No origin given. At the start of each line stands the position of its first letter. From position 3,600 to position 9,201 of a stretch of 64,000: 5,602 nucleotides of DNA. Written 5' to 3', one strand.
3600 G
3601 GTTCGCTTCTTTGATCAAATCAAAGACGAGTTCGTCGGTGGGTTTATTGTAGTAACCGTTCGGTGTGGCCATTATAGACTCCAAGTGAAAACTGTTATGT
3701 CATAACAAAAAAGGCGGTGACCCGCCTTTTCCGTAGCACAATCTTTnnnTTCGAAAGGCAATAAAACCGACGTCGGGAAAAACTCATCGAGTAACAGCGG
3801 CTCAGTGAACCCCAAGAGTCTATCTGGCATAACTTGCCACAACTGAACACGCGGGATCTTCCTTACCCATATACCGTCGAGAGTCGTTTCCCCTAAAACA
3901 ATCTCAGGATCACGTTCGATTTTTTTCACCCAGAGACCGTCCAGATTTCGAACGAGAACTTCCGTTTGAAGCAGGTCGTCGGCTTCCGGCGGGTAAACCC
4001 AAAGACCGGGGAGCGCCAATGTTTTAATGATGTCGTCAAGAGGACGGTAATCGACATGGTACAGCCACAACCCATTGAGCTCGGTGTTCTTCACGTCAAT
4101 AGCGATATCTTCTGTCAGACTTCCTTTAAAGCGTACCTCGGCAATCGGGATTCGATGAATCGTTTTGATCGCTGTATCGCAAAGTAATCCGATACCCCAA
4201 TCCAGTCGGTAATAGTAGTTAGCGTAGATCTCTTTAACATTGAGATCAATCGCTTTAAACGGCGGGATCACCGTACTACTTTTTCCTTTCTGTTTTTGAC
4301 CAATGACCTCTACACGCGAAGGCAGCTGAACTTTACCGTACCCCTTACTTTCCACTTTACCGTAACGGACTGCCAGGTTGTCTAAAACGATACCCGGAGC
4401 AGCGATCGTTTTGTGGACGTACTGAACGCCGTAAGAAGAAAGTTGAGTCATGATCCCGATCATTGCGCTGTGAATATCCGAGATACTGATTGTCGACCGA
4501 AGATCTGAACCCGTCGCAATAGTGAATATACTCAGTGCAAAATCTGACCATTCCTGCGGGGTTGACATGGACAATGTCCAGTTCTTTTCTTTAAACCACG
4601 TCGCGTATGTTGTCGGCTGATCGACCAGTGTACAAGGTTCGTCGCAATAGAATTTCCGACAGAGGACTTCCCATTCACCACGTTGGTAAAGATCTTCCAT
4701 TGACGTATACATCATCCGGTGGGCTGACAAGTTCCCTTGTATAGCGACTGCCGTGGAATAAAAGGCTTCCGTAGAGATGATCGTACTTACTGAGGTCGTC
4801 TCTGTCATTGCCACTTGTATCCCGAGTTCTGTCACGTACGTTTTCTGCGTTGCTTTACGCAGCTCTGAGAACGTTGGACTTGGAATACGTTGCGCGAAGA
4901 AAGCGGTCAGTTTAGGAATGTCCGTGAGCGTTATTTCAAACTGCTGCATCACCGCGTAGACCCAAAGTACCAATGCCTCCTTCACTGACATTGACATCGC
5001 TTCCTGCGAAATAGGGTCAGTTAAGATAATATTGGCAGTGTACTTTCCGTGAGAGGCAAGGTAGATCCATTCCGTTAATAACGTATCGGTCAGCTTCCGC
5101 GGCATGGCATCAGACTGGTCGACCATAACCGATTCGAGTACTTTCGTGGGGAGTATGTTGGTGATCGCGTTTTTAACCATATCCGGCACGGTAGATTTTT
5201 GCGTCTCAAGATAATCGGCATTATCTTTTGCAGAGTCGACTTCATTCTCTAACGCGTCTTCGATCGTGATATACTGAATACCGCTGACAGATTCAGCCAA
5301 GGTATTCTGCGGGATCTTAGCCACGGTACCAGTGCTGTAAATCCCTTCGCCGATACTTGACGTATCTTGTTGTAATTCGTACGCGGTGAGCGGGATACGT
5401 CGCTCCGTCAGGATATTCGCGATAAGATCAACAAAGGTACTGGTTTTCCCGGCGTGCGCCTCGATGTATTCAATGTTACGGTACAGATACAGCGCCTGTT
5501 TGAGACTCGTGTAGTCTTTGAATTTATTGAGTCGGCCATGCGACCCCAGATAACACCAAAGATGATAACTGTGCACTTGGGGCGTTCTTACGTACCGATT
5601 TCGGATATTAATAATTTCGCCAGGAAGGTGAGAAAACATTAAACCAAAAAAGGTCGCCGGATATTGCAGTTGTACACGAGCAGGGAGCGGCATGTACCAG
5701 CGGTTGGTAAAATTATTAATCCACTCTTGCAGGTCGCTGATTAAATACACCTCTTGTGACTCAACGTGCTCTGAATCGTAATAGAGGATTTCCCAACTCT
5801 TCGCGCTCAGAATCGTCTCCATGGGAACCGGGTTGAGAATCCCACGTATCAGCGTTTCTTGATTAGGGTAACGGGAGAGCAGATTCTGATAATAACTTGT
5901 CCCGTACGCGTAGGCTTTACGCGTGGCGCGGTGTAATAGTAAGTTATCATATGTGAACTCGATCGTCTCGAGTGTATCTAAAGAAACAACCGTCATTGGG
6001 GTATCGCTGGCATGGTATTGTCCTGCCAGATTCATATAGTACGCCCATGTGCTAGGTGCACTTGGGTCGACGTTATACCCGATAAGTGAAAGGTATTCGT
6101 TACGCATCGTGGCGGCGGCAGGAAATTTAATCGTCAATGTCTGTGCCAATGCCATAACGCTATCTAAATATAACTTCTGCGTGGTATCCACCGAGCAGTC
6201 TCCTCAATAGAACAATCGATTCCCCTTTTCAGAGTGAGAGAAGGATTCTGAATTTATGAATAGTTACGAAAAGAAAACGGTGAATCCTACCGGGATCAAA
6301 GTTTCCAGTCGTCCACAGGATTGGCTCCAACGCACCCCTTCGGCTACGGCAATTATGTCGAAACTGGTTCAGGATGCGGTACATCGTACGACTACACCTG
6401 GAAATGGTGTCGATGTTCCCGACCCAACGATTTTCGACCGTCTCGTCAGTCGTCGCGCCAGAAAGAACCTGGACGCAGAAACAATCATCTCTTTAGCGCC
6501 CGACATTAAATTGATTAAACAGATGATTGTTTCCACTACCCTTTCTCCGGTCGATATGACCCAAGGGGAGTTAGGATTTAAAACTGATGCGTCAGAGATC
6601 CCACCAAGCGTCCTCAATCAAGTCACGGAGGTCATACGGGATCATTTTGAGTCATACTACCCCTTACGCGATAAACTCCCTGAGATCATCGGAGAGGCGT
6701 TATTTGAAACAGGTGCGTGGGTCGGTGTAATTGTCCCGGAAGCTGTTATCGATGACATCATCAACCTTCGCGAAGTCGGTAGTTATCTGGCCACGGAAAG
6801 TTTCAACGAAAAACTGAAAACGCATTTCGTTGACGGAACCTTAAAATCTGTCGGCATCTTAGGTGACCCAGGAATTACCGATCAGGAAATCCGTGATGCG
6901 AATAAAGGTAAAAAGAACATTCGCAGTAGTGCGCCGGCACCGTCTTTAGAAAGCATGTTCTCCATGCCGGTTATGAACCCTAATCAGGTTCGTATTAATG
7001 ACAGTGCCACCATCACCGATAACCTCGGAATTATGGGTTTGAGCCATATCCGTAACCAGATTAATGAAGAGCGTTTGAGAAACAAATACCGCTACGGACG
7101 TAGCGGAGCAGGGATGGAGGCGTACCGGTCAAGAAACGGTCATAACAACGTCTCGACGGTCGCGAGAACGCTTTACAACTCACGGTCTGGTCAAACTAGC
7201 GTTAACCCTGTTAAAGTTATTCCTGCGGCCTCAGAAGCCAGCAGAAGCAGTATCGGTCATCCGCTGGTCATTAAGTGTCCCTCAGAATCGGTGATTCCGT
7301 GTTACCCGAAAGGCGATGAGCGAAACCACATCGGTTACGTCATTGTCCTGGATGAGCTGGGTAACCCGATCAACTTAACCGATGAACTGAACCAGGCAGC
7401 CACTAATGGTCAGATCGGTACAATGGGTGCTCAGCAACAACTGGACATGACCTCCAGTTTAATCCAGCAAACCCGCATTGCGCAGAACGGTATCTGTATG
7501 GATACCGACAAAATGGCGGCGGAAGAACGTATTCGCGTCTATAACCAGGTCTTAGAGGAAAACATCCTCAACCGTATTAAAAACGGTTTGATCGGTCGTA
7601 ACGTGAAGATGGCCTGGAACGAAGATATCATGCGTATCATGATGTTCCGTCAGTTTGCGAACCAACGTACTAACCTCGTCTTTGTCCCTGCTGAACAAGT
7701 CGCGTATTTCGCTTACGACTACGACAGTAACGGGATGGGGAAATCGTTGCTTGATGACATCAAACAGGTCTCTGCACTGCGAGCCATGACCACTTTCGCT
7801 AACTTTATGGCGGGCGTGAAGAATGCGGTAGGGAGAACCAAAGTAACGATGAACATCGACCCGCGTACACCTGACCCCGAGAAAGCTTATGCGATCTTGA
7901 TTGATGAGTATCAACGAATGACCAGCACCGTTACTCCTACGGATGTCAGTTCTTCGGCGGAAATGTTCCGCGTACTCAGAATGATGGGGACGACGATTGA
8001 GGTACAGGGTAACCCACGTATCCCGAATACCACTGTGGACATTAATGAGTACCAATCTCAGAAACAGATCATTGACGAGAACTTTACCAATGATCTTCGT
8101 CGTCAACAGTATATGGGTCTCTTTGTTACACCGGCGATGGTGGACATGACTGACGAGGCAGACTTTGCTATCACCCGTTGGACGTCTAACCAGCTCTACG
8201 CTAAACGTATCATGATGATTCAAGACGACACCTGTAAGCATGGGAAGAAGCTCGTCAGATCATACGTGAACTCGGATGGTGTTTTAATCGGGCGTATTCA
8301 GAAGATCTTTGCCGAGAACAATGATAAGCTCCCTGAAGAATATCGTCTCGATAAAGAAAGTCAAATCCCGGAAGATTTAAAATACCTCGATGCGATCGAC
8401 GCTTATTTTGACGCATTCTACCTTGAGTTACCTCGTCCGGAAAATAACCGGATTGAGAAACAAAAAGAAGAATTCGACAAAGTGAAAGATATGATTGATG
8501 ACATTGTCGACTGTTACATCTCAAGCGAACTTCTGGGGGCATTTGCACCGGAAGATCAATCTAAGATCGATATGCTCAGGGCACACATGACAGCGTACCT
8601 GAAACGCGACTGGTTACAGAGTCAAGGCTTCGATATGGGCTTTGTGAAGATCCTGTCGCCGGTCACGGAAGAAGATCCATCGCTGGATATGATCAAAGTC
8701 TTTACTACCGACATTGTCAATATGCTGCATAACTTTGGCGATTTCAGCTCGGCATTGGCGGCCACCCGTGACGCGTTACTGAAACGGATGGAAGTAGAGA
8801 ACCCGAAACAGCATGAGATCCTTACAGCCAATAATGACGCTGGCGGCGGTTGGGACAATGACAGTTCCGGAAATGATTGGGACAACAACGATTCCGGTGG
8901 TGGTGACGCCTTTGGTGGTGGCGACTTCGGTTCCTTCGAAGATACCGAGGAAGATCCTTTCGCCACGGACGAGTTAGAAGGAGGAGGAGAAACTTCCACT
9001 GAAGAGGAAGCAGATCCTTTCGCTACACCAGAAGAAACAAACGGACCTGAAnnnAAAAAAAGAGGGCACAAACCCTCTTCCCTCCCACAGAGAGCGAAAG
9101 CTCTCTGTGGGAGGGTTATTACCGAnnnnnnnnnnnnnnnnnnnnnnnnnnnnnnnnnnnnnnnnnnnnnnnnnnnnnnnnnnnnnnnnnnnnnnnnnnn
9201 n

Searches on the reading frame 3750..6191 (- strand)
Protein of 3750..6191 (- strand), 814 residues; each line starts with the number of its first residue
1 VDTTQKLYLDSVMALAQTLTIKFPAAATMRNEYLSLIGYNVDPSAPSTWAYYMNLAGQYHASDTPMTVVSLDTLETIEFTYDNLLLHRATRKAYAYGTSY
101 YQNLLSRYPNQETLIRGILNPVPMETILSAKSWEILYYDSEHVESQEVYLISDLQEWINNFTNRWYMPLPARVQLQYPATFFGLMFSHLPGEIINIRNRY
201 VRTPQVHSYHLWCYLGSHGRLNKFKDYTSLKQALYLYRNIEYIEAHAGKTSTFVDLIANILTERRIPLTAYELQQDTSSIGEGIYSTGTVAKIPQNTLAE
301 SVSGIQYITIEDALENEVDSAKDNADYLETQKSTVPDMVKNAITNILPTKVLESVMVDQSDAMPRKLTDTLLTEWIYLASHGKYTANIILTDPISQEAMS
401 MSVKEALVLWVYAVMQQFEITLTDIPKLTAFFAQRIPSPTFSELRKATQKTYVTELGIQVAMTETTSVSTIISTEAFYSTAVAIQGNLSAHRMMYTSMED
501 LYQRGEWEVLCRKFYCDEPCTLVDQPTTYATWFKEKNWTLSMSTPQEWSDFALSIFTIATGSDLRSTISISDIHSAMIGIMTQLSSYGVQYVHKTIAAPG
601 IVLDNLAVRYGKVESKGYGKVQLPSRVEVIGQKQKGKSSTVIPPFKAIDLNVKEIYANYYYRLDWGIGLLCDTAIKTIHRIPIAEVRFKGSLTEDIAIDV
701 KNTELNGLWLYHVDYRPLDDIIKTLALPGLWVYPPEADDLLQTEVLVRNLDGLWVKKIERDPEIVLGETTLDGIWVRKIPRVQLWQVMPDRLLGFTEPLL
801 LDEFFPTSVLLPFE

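Call 24: search_protein_families(library=phrogs, proteins=[window:3750-6191:-], max_evalue=0.00001)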
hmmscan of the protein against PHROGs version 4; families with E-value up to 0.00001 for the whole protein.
window:3750-6191:- (814 aa): 1 family
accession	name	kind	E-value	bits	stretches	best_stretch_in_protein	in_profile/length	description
phrog_3222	-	unknown function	8.7e-217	722.9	1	3-663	4-661/711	-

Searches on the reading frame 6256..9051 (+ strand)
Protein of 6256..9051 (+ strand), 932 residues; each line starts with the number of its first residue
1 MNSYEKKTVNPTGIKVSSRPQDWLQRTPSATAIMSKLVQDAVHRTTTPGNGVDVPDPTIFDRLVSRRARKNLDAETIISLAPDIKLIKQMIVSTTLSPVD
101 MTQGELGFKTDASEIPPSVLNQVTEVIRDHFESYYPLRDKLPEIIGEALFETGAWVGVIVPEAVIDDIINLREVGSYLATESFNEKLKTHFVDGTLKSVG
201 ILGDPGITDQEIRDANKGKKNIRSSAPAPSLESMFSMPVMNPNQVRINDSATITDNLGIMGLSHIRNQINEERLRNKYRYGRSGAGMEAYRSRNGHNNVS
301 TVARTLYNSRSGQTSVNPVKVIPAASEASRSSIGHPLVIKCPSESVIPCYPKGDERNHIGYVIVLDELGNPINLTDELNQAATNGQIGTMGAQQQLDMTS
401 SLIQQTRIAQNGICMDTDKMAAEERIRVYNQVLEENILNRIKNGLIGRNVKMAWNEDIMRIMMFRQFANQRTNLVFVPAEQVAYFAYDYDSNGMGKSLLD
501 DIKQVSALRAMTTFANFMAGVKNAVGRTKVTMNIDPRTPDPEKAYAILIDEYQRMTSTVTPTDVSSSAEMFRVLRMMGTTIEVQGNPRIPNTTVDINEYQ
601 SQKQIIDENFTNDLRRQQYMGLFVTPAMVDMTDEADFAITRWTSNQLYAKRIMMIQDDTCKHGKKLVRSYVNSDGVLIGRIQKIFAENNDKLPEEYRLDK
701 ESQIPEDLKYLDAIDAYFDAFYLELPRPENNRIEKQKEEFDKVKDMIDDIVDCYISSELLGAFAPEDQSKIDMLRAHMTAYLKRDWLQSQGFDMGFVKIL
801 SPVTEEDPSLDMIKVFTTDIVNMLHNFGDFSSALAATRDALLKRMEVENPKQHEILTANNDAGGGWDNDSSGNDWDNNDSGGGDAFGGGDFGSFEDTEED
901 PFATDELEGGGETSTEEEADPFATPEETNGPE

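Call 24: search_protein_families(library=phrogs, proteins=[window:6256-9051:+], max_evalue=0.00001)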
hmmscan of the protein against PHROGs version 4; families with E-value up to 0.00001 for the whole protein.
window:6256-9051:+ (932 aa): 1 family
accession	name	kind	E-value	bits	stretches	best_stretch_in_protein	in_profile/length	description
phrog_3004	-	head and packaging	5.8e-183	611.7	1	22-924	18-921/931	virion structural protein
